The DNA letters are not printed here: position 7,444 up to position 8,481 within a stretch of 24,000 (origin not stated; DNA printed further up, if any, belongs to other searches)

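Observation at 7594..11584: Overlapping FRG-domain / DUF3800 gene pair plus an upstream HEPN-like ORF: a candidate uncharacterised defence-type module in a low-GC island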

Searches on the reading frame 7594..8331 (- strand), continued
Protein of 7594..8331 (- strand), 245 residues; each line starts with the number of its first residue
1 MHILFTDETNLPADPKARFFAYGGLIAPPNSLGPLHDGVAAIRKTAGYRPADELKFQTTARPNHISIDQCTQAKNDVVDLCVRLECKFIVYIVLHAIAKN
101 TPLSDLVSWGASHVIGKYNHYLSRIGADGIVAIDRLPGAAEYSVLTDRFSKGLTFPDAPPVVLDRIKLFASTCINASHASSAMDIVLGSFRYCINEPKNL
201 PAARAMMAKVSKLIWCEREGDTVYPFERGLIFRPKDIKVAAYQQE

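Call 46: find_encoding_contigs(protein=P0003, flank=4000, max_places=2)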
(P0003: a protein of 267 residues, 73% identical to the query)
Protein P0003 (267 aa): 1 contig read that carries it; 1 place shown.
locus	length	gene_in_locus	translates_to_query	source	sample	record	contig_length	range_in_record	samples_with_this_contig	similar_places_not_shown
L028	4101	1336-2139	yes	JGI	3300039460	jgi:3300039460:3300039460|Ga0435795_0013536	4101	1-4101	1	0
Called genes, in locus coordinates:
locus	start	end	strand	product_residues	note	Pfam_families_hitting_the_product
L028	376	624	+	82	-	-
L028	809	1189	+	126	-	-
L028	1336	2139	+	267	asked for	-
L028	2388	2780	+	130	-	-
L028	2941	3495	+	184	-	PF02861:Clp_N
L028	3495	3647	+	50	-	-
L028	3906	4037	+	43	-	-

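Call 47: find_encoding_contigs(protein=P0008, flank=5000, max_places=3)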
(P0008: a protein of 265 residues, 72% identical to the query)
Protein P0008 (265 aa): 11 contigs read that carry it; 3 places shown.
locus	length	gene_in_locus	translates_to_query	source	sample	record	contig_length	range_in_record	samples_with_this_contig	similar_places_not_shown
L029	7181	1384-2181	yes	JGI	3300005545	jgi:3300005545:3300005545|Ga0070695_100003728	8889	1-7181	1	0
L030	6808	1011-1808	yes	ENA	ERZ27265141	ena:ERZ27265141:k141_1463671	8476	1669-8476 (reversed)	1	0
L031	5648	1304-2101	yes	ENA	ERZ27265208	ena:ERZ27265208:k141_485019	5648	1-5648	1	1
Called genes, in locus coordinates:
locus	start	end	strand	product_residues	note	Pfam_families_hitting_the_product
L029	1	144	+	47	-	?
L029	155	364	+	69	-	-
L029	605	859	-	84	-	-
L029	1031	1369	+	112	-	-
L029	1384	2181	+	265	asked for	-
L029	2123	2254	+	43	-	-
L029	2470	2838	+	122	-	-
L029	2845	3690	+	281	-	-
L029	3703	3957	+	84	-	-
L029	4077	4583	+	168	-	-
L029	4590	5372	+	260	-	-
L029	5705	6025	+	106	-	-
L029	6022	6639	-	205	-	PF01725:Ham1p_like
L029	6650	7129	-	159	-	PF01467:CTP_transf_like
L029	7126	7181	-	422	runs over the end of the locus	PF00999:Na_H_Exchanger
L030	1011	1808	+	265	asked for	-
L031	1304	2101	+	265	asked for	-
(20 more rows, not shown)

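Call 48: find_encoding_contigs(protein=P0005, flank=2000, max_places=2)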
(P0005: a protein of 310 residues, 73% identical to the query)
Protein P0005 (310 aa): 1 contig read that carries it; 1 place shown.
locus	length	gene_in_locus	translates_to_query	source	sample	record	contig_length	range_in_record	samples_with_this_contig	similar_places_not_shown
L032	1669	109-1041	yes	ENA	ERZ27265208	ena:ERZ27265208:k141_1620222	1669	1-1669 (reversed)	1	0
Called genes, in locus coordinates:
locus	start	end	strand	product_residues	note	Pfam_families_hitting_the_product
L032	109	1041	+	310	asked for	-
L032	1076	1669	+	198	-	?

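Call 52: fold_search(model_id=the predicted structure, library=pdb)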
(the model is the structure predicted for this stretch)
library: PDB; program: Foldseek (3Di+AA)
matches with E <= 10: 355; with E <= 0.001: 5
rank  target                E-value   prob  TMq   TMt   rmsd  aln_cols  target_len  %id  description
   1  3puf_J                6.5e-04  1.00  0.42  0.39   8.4       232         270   13  Crystal structure of human RNase H2 complex (released 2010-12-22)
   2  1eke_B                6.9e-04  1.00  0.44  0.48   4.6       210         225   13  CRYSTAL STRUCTURE OF CLASS II RIBONUCLEASE H (RNASE HII) WITH MES LIGAND (released 2000-09-13)
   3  3asm                  8.2e-04  1.00  0.41  0.34   9.1       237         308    9  Crystal structure of Q54A mutant protein of Bst-RNase HIII (released 2011-06-08)
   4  2dfh                  8.2e-04  0.99  0.40  0.43  15.8       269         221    9  Crystal structure of Tk-RNase HII(1-212)-C (released 2007-03-06)
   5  3puf_M                9.8e-04  1.00  0.43  0.40   8.4       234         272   12  Crystal structure of human RNase H2 complex (released 2010-12-22)
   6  3puf_D                1.2e-03  1.00  0.42  0.39   8.6       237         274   13  Crystal structure of human RNase H2 complex (released 2010-12-22)
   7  2dff                  1.3e-03  1.00  0.42  0.48  10.6       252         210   12  Crystal structure of Tk-RNase HII(1-204)-C (released 2007-03-06)
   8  2d0a                  1.8e-03  0.99  0.40  0.33   8.9       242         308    9  Crystal structure of Bst-RNase HIII (released 2006-07-18)
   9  1eke_A                2.7e-03  1.00  0.47  0.51   4.0       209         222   13  CRYSTAL STRUCTURE OF CLASS II RIBONUCLEASE H (RNASE HII) WITH MES LIGAND (released 2000-09-13)
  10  3p83_E                2.9e-03  1.00  0.43  0.50  10.5       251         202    9  Structure of the PCNA:RNase HII complex from Archaeoglobus fulgidus. (released 2011-02-02)
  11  3puf_A                3.3e-03  1.00  0.44  0.41   8.6       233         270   12  Crystal structure of human RNase H2 complex (released 2010-12-22)
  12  2dfe                  3.7e-03  0.99  0.39  0.45   9.3       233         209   12  Crystal structure of Tk-RNase HII(1-200)-C (released 2007-03-06)
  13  1uax_A                3.9e-03  0.99  0.36  0.41   6.1       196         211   12  Crystal structure of the ribonuclease H2 from Pyrococcus horikoshii OT3 (released 2004-06-29)
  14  1io2                  3.9e-03  0.96  0.36  0.41  13.3       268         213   10  Crystal structure of type 2 ribonuclease h from hyperthermophilic archaeon, thermococcus kodakaraensis kod1 (released 2001-04-18)
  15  3p83_D                5.9e-03  1.00  0.41  0.46   5.9       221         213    8  Structure of the PCNA:RNase HII complex from Archaeoglobus fulgidus. (released 2011-02-02)
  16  3puf_P                6.3e-03  0.99  0.42  0.40   8.3       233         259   15  Crystal structure of human RNase H2 complex (released 2010-12-22)
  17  3puf_G                7.1e-03  0.96  0.43  0.40  13.1       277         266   12  Crystal structure of human RNase H2 complex (released 2010-12-22)
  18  3p56_A                1.1e-02  0.96  0.39  0.38   8.1       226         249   13  The structure of the human RNase H2 complex defines key interaction interfaces relevant to enzyme function and human d (released 2010-11-17)
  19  3kio_A                1.2e-02  0.95  0.43  0.41  13.2       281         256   11  mouse RNase H2 complex (released 2009-11-17)
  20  3p5j_A                1.3e-02  0.98  0.41  0.38   5.9       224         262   12  The structure of the human RNase H2 complex defines key interaction interfaces relevant to enzyme function and human d (released 2010-11-17)
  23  8yjz_H                2.8e-02  0.85  0.38  0.33   8.2       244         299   13  Structure of the human endogenous PCNA-FEN1-RNase H2 complex - State D (released 2024-12-04)
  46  4hht_A                9.6e-01  0.18  0.32  0.35   8.9       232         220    5  T. maritima RNase H2 G21S in complex with nucleic acid substrate and calcium ions (released 2013-02-06)
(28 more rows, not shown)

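Call 59: search_protein_families(library=pfam, alignment_id=A4, max_evalue=1)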
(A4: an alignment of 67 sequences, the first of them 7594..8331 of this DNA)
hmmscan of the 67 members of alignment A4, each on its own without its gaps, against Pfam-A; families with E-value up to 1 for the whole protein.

A. member 1, window:7594-8331:- (245 aa): 1 family
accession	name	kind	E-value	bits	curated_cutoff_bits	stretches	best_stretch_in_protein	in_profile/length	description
PF24726.1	DUF7678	-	0.21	12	27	1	209-240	31-61/72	Domain of unknown function (DUF7678)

B. families by the number of members that match (of 67 scanned): 18 families
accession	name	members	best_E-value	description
PF12686.12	DUF3800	10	1.3e-06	Protein of unknown function (DUF3800)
PF07165.16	DUF1397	10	0.03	Protein of unknown function (DUF1397)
PF06299.18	DUF1045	5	0.0043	Protein of unknown function (DUF1045)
PF24726.1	DUF7678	5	0.11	Domain of unknown function (DUF7678)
PF08402.16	TOBE_2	2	0.016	TOBE domain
PF23574.1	zf-C2H2_ZNF142_18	1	0.00093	Zinc finger protein 142 C2H2 domain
PF17100.10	NACHT_N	1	0.012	N-terminal domain of NWD NACHT-NTPase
PF05883.17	Baculo_RING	1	0.033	Baculovirus U-box/Ring-like domain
PF22600.2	MTPAP-like_central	1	0.083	Poly(A) RNA polymerase, mitochondrial-like, central palm domain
PF14107.11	DUF4280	1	0.11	Domain of unknown function (DUF4280)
PF04014.23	MazE_antitoxin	1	0.16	Antidote-toxin recognition MazE, bacterial antitoxin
PF01081.25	Aldolase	1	0.16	KDPG and KHG aldolase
PF02183.23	HALZ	1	0.17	Homeobox associated leucine zipper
PF21193.3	NMD_SH3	1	0.17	NMD3 SH3 domain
PF17087.10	HHV-5_US34A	1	0.22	Herpesvirus US34A protein family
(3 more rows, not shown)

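Call 61: list_cluster_members(proteins=[P0001, P0241])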
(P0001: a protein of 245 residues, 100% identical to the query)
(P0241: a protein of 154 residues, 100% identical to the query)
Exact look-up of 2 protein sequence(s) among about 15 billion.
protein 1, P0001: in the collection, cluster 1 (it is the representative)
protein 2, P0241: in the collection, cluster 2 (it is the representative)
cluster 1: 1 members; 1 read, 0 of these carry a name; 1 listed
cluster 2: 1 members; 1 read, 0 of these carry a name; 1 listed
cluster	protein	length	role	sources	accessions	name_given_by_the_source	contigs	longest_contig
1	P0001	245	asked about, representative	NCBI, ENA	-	-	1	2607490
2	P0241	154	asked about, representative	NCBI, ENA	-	-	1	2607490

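Call 83: find_encoding_contigs(protein=P0001, flank=10000, max_places=1)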
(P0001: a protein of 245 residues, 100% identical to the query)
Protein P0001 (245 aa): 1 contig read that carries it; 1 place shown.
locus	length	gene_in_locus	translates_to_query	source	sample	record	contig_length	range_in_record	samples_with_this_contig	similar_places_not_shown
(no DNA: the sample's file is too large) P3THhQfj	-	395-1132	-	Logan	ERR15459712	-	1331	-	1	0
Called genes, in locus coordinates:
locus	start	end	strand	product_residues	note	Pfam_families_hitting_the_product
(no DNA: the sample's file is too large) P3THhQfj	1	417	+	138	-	?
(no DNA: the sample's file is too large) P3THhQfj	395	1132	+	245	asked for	-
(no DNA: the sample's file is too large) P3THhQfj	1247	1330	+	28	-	?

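Call 87: search_protein_families(library=ncbifam, proteins=[window:7594-8331:-], max_evalue=0.01)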
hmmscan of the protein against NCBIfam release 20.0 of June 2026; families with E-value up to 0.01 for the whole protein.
window:7594-8331:- (245 aa): 0 families

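Call 88: search_protein_families(library=phrogs, proteins=[window:7594-8331:-], max_evalue=0.01)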
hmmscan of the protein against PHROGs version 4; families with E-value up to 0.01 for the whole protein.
window:7594-8331:- (245 aa): 0 families
